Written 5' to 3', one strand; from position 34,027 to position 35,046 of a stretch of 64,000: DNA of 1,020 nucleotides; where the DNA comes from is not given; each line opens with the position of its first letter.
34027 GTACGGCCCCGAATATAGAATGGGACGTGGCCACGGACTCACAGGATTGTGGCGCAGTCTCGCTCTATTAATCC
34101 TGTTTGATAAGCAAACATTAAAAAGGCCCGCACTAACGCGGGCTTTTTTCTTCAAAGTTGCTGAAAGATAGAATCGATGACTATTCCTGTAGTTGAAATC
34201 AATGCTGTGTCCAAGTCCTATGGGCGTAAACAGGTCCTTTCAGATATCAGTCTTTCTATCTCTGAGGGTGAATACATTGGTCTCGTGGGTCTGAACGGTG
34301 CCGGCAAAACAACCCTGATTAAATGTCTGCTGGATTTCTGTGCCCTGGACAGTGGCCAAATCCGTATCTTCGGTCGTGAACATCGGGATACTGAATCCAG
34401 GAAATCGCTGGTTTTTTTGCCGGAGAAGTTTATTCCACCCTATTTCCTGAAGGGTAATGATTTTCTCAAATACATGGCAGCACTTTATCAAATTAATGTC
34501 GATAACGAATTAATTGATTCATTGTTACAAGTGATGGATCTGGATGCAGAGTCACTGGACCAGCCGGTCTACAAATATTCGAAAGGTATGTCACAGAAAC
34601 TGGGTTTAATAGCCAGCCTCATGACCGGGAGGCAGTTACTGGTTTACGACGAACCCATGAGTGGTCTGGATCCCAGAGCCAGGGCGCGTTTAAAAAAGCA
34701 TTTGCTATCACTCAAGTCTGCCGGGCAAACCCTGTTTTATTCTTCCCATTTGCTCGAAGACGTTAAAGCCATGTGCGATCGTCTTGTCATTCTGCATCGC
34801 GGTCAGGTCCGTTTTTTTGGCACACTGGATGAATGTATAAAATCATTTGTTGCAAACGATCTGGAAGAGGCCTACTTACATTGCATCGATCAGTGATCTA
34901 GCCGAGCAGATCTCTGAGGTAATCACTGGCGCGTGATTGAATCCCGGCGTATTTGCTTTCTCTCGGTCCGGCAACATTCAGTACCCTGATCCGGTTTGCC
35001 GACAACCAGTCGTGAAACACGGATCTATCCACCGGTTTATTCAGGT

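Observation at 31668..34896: ABC-2 transporter split around the pilin gene, a pilGHI-like arrangement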

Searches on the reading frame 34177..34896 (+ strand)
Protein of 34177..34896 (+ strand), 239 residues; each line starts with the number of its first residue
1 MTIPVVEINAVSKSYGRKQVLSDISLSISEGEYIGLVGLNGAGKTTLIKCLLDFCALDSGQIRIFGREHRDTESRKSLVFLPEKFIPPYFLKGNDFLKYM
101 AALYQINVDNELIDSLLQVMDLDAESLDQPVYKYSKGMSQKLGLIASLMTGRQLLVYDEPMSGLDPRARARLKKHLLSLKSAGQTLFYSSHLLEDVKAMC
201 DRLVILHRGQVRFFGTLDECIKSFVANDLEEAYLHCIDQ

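Call 4: search_protein_families(library=pfam, proteins=[window:34177-34896:+], max_evalue=0.01)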
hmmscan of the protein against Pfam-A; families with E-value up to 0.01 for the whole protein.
window:34177-34896:+ (239 aa): 3 families
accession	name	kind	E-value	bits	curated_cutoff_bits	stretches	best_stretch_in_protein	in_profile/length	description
PF00005.33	ABC_tran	-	1.9e-22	80.7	25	1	21-161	1-136/137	ABC transporter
PF13304.12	AAA_21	-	4.6e-13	50.3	27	2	108-191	194-298/304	AAA domain, putative AbiEii toxin, Type IV TA system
PF25201.1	nSTAND6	-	0.00011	22.7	27.7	1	15-64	2-52/148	Novel STAND NTPase 6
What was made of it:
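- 34177..34896 (+): PilH-like ABC ATPase (239 aa, NBD only). ABC_tran (call 4).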

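Call 5: search_protein_families(library=ncbifam, proteins=[window:34177-34896:+], max_evalue=0.01)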
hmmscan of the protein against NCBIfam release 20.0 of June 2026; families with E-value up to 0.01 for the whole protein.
window:34177-34896:+ (239 aa): 189 families (the best 25 are shown)
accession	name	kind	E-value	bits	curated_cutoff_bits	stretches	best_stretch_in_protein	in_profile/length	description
TIGR01188.1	drrA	subfamily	2.8e-40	138.5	312.45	1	13-227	1-217/302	daunorubicin resistance ABC transporter, ATP-binding protein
TIGR03522.1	GldA_ABC_ATP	equivalog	2.5e-38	132.2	402.6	1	6-220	3-219/301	gliding motility-associated ABC transporter ATP-binding subunit GldA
TIGR03740.1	galliderm_ABC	subfamily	1.1e-36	126.6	309.75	1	7-218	2-209/223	lantibiotic protection ABC transporter ATP-binding subunit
TIGR03864.1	PQQ_ABC_ATP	hypoth_equivalog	1.3e-36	126.2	302.25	1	6-235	2-234/236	ABC transporter, ATP-binding subunit, PQQ-dependent alcohol dehydrogenase system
NF010059.0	PRK13536.1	equivalog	6.3e-35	120.5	549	1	5-226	43-267/342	nodulation factor ABC transporter ATP-binding protein NodI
TIGR01288.1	nodI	equivalog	6.5e-34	117.3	424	1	6-231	5-233/303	nodulation factor ABC transporter ATP-binding protein NodI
NF010060.0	PRK13537.1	equivalog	4.4e-33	114.5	521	1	1-233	11-246/314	nodulation factor ABC transporter ATP-binding protein NodI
NF033858.1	ABC2_perm_RbbA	equivalog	1.3e-32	112.7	1050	1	5-238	266-502/909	ribosome-associated ATPase/putative transporter RbbA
TIGR04521.1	ECF_ATPase_2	equivalog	1.1e-29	103.4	330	2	111-223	122-235/279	energy-coupling factor transporter ATPase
NF047568.1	PSM_export_PmtC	equivalog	7.9e-28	97.7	375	1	7-211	2-198/290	phenol-soluble modulin export ABC transporter ATP-binding protein PmtC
NF047565.1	PSM_export_PmtA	equivalog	1e-27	97.2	350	1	5-224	2-219/282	phenol-soluble modulin export ABC transporter ATP-binding protein PmtA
TIGR03265.1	PhnT2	equivalog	3.9e-26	92.1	457.7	1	5-220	4-222/353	putative 2-aminoethylphosphonate ABC transporter ATP-binding protein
TIGR04406.1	LPS_export_lptB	equivalog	1.3e-25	90.1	240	1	7-223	3-225/239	LPS export ABC transporter ATP-binding protein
TIGR02315.1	ABC_phnC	equivalog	1.5e-25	90.1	266.1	2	6-74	2-71/243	phosphonate ABC transporter ATP-binding protein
NF000355.4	ribo_prot_ABC_F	equivalog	3.4e-25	88.9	380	1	6-213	3-194/499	ribosomal protection-like ABC-F family protein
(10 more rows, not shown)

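Call 41: search_solved_structures(query=window:34177-34896:+, max_evalue=1e-20)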
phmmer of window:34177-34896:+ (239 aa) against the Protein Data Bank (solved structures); distinct sequences matched with E-value up to 1e-20: 29.
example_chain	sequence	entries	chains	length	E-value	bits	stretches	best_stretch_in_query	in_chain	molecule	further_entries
7w01_A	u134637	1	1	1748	2.2e-36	128.8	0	10-218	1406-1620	Phospholipid-transporting ATPase ABCA3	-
1vpl_A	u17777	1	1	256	3.7e-36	128.1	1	7-234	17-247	ABC transporter, ATP-binding protein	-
7o0y_B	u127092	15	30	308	3.9e-36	128.1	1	5-219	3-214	Probable ABC transporter ATP-binding protein NosF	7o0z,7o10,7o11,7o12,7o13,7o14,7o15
7o17_B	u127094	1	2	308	1e-35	126.7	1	5-219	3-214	Probable ABC transporter ATP-binding protein NosF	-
7qba_B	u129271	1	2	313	1.2e-35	126.5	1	5-219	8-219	Probable ABC transporter ATP-binding protein NosF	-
7w02_A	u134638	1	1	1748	1.5e-35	126.1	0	10-218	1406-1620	Phospholipid-transporting ATPase ABCA3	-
7lkp_A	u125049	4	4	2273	4e-35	124.7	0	22-220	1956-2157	Retinal-specific phospholipid-transporting ATPase ABCA4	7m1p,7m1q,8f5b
7e7i_A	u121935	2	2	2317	4.2e-35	124.7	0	22-220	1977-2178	Retinal-specific phospholipid-transporting ATPase ABCA4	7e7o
7tby_A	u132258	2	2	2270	8.2e-35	123.7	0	5-219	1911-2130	ATP-binding cassette, sub-family A (ABC1), member 1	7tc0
7tdt_A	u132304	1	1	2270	8.2e-35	123.7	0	5-219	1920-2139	Phospholipid-transporting ATPase ABCA1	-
7tbz_A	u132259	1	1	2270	8.4e-35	123.7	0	5-219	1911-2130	ATP-binding cassette, sub-family A (ABC1), member 1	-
5xjy_A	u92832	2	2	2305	8.5e-35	123.7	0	5-219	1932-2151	ATP-binding cassette sub-family A member 1 | Phospholipid-transporting ATPase ABCA1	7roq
7lkz_A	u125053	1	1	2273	2.8e-34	122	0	22-220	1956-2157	Retinal-specific phospholipid-transporting ATPase ABCA4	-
7e7q_A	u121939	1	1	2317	2.9e-34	121.9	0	22-220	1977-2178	Retinal-specific phospholipid-transporting ATPase ABCA4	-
7tbw_A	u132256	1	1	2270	5.7e-34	121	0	5-219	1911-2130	ATP-binding cassette, sub-family A (ABC1), member 1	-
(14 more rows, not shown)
